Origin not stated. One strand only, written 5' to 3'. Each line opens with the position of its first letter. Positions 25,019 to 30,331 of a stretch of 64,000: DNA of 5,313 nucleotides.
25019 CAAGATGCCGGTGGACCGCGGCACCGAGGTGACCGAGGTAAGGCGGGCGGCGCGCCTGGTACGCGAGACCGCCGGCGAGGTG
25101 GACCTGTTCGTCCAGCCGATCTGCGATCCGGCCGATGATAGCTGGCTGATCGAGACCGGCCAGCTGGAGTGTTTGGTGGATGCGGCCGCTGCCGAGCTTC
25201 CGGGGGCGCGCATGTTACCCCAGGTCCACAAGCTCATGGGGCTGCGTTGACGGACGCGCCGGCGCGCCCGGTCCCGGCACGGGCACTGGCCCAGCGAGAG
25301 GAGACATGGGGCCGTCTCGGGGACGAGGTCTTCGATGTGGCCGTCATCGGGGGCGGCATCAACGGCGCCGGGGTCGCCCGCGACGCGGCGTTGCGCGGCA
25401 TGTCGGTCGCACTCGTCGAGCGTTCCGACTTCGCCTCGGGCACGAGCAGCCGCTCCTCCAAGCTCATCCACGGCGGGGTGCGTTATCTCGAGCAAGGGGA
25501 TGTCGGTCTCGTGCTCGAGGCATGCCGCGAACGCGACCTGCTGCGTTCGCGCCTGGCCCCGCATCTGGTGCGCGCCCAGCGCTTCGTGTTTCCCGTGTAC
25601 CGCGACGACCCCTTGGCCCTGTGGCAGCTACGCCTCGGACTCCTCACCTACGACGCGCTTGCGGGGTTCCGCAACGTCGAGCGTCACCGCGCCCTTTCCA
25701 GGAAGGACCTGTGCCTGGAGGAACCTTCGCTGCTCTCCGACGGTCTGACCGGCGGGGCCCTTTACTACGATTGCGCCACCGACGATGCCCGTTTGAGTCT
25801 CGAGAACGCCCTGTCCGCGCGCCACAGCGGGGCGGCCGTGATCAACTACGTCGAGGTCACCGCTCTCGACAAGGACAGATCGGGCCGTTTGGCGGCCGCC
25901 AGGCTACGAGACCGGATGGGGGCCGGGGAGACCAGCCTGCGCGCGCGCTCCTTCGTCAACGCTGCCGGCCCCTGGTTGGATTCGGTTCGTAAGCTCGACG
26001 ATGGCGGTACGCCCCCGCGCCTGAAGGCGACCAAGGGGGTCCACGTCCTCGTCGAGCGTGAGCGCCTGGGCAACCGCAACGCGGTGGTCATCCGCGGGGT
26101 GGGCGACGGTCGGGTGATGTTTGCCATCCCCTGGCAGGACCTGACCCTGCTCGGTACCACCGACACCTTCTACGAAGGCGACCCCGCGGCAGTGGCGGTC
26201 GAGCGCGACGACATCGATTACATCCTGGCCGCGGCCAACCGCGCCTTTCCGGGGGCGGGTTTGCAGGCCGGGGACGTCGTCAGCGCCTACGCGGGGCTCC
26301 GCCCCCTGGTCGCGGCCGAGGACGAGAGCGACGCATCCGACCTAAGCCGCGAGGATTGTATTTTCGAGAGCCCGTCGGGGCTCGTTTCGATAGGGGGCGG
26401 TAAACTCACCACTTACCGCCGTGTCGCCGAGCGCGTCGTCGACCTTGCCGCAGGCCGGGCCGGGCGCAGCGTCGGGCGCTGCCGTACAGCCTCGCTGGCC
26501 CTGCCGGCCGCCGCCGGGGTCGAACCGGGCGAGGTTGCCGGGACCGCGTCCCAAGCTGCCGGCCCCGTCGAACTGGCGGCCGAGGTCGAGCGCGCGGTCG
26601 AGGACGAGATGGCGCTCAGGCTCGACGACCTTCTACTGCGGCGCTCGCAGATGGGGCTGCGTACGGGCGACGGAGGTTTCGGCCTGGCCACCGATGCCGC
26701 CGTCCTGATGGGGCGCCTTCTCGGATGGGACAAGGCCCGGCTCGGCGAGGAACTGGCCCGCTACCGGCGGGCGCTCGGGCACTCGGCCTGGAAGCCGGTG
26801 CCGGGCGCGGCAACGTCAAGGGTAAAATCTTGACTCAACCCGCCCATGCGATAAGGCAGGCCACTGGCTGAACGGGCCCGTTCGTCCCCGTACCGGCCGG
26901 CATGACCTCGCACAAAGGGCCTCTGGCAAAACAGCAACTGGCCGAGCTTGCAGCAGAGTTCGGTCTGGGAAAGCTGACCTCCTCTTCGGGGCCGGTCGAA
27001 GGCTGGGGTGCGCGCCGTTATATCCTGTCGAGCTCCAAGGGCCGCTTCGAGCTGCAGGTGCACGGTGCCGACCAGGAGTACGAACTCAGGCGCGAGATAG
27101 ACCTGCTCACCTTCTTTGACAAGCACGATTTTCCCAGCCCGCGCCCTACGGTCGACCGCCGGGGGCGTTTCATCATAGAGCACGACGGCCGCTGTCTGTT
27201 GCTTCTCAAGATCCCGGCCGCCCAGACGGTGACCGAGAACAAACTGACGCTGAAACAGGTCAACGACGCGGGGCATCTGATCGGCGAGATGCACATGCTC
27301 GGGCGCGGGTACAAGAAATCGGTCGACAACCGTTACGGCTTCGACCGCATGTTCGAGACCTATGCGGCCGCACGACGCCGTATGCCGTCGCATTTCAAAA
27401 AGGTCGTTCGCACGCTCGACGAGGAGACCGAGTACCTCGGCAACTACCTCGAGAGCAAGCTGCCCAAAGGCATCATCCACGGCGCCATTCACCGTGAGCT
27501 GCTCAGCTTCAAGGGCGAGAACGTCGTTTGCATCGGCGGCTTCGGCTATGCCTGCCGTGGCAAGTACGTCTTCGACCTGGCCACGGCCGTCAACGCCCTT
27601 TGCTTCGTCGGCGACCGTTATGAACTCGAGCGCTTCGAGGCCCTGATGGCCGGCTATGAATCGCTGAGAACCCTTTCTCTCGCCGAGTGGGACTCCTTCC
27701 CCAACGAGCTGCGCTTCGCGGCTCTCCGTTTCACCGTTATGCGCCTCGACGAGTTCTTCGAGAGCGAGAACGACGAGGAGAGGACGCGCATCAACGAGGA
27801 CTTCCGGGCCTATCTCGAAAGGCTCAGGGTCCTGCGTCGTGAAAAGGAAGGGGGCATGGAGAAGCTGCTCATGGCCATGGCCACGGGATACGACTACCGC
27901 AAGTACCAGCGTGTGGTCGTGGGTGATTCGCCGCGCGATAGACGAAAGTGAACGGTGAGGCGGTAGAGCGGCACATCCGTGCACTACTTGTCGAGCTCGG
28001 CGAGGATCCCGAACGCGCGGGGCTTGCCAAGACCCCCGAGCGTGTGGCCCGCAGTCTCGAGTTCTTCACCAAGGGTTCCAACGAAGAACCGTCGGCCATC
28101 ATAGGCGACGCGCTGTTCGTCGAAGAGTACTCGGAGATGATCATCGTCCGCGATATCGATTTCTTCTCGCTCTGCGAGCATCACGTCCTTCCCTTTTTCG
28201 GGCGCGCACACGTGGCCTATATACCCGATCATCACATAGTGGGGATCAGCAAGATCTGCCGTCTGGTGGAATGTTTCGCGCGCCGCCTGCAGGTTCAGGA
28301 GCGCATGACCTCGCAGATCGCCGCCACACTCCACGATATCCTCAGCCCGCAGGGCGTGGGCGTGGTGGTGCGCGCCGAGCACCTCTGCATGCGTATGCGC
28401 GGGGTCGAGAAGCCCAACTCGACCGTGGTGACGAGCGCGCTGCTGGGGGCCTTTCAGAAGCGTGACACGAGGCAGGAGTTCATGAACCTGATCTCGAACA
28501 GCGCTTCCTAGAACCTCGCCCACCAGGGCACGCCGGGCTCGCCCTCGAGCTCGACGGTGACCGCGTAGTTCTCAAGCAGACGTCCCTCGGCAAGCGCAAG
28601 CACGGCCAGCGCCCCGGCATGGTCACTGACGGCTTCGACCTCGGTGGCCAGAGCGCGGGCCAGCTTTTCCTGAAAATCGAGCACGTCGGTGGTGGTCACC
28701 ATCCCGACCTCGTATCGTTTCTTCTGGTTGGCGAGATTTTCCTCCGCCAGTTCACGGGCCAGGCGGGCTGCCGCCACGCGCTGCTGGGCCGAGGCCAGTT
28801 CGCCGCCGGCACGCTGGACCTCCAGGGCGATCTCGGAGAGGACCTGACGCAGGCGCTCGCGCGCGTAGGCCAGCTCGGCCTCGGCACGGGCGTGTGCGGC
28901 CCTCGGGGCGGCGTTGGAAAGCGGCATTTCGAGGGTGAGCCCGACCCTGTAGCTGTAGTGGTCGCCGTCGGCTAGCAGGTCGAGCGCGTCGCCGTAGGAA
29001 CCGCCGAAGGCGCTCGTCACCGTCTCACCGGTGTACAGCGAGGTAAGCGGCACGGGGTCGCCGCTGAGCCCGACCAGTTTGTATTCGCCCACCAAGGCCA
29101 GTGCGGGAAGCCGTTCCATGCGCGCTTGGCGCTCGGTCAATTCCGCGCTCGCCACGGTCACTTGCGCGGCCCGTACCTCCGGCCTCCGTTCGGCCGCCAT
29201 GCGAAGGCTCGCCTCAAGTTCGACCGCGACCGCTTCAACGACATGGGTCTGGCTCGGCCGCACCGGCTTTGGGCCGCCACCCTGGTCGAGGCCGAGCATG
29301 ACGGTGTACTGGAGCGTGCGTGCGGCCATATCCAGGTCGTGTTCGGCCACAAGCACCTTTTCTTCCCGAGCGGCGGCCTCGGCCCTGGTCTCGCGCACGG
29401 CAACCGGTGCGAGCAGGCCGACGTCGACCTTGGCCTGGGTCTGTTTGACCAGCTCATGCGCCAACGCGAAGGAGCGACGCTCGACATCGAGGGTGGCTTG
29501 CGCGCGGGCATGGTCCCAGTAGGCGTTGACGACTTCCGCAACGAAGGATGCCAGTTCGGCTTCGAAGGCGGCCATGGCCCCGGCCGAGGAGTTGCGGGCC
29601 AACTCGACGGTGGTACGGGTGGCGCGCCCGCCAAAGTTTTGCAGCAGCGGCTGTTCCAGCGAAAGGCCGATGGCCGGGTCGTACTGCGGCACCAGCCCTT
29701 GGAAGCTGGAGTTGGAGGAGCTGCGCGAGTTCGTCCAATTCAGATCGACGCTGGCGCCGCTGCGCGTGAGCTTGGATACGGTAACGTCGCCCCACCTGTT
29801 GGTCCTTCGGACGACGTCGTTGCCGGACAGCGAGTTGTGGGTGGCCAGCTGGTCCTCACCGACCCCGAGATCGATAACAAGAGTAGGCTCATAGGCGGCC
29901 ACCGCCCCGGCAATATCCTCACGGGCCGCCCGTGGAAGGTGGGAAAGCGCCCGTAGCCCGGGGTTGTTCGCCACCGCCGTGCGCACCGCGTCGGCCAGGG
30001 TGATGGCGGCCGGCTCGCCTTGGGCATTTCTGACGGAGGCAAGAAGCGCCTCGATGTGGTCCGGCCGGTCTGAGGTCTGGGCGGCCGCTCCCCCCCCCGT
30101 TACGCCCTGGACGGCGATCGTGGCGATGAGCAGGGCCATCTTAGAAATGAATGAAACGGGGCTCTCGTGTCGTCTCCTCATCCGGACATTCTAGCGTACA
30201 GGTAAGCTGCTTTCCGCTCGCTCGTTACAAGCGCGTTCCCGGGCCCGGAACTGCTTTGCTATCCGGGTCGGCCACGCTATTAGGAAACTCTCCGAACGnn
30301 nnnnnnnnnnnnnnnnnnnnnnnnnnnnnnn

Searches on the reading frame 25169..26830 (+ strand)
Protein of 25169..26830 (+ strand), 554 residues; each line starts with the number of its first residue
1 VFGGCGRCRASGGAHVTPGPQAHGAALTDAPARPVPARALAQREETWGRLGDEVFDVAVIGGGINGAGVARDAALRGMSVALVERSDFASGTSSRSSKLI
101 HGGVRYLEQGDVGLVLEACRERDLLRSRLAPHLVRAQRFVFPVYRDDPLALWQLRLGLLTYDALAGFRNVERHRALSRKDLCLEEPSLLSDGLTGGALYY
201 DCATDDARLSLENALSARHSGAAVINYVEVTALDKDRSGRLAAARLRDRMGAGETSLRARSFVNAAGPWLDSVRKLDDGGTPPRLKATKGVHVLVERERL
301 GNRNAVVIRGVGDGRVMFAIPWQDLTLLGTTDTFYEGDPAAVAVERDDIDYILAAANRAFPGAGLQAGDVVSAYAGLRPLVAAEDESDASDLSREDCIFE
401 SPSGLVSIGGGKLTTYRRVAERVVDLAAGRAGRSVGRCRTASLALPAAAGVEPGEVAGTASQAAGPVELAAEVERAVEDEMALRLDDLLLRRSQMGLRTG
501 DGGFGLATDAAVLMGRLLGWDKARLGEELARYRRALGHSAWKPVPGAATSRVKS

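Call 87: search_protein_families(library=pfam, proteins=[window:25169-26830:+], max_evalue=0.001)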
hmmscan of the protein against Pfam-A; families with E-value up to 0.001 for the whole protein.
window:25169-26830:+ (554 aa): 3 families
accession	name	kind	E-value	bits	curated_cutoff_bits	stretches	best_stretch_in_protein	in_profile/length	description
PF01266.30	DAO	-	2e-56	192.5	27.9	1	56-386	1-316/353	FAD dependent oxidoreductase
PF16901.10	DAO_C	-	6.7e-10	39.3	31.4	1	463-524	64-125/126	C-terminal domain of alpha-glycerophosphate oxidase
PF12831.13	FAD_oxidored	-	4.8e-05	23.3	27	1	56-96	1-41/416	FAD dependent oxidoreductase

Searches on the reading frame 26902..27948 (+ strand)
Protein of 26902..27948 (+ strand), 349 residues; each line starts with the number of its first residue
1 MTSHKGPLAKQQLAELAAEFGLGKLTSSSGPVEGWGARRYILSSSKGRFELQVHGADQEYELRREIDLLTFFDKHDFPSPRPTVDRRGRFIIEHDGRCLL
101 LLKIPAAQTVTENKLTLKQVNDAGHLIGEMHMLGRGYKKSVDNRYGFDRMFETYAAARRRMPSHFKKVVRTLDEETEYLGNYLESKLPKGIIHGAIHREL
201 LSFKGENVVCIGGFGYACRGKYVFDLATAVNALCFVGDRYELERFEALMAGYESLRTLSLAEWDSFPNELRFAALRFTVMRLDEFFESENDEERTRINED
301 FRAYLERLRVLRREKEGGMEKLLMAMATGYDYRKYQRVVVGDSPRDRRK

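Call 87: search_protein_families(library=pfam, proteins=[window:26902-27948:+], max_evalue=0.001)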
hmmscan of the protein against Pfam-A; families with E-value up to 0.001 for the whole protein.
window:26902-27948:+ (349 aa): 1 family
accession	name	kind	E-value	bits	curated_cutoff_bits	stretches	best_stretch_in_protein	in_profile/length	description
PF01636.29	APH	-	5e-13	49.8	23.2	1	33-256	7-237/239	Phosphotransferase enzyme family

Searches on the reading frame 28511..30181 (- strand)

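Call 87: search_protein_families(library=pfam, proteins=[window:28511-30181:-], max_evalue=0.001)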
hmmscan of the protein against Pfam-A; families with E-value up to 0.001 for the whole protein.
window:28511-30181:- (557 aa): 1 family
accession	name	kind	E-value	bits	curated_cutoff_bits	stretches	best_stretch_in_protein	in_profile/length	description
PF02321.23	OEP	-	8.5e-42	143.5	22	2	322-529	1-183/187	Outer membrane efflux protein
